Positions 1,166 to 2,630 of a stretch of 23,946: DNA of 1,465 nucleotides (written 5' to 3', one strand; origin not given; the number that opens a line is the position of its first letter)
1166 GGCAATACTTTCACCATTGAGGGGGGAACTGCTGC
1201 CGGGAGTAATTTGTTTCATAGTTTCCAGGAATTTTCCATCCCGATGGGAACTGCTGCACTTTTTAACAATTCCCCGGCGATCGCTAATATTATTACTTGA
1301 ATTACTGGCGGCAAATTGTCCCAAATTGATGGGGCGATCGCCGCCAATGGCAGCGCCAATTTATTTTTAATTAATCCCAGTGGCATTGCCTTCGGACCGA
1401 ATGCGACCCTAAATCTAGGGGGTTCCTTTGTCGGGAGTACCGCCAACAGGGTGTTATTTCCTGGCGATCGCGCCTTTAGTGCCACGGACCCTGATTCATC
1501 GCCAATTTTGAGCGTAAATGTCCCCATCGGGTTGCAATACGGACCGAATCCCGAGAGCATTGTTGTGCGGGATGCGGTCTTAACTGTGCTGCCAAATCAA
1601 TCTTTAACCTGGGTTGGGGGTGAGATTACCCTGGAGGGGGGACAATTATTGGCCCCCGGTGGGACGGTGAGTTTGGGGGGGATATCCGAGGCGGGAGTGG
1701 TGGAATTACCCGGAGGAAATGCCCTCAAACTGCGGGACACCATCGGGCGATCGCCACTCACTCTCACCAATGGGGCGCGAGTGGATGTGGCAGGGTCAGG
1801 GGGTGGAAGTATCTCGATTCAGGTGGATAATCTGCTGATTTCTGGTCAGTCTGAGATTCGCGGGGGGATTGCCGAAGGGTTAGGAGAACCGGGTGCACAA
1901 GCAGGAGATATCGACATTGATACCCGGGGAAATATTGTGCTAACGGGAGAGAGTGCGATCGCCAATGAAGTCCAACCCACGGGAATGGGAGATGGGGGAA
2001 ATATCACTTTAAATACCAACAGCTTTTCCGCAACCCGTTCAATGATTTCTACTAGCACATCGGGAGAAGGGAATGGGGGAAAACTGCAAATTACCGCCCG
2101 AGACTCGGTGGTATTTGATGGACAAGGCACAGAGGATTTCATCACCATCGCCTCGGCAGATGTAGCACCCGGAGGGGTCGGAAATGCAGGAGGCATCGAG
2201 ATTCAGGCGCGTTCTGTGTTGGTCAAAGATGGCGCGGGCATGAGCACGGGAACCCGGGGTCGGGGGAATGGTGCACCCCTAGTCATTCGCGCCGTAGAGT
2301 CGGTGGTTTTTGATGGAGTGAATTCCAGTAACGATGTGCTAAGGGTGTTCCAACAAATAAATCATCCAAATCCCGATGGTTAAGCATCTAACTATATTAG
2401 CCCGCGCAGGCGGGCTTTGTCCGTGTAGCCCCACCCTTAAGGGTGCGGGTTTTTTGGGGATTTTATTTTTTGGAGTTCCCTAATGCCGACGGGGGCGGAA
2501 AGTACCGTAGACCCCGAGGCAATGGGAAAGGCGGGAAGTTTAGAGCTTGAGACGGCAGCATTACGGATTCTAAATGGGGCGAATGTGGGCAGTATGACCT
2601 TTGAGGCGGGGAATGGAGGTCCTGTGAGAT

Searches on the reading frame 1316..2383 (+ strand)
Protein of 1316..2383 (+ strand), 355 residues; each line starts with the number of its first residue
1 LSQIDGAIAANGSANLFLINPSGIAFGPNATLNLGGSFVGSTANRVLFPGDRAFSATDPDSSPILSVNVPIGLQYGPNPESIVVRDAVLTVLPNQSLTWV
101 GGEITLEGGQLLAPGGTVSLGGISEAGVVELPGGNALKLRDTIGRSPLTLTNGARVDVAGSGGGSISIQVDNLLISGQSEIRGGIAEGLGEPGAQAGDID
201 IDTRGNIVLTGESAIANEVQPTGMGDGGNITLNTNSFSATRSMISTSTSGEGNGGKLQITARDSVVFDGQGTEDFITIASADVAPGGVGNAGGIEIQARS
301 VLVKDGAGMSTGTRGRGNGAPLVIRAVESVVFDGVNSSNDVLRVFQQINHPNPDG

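Call 9: search_protein_families(library=pfam, proteins=[window:1316-2383:+], max_evalue=0.1)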
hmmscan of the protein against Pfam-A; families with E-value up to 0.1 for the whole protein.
window:1316-2383:+ (355 aa): 1 family
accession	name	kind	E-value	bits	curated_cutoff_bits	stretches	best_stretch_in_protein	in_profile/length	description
PF05860.19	TPS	-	2e-31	110.3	33.5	1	2-167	73-251/252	TPS secretion domain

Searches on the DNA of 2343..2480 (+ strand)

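Call 30: search_dna_similar(query=window:2343-2480:+, collection=plasmids, mode=distant, max_evalue=1, max_rows=30)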
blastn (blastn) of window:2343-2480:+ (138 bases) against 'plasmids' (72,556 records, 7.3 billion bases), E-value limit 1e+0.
Records with a match: 4; places in all: 5; records where one place covers at least 80% of the query: 0.
Best place of each record, by identity: >=99% 1; 90-95% 2; 80-90% 1.
By first word of the organism name: Gloeothece 2; Nostoc 1; Streptomyces 1.
By predicted mobility (MOB-suite, as given by PLSDB): non-mobilizable 3; conjugative 1.
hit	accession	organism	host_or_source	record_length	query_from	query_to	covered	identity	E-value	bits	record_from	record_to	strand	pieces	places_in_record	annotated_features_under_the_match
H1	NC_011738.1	Gloeothece citriformis PCC 7424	-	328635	54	108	40%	85.5%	3e-8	64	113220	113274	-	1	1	none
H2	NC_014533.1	Gloeothece verrucosa PCC 7822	fresh water in rice field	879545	56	102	34%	91.5%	3e-9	68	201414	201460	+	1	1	none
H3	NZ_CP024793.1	Nostoc flagelliforme CCNUN1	cell culture,desert soil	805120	59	88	22%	90.0%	4e-1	42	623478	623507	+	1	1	none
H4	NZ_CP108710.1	Streptomyces canus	-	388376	55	76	16%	100.0%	4e-1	41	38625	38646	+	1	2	M48 family metalloprotease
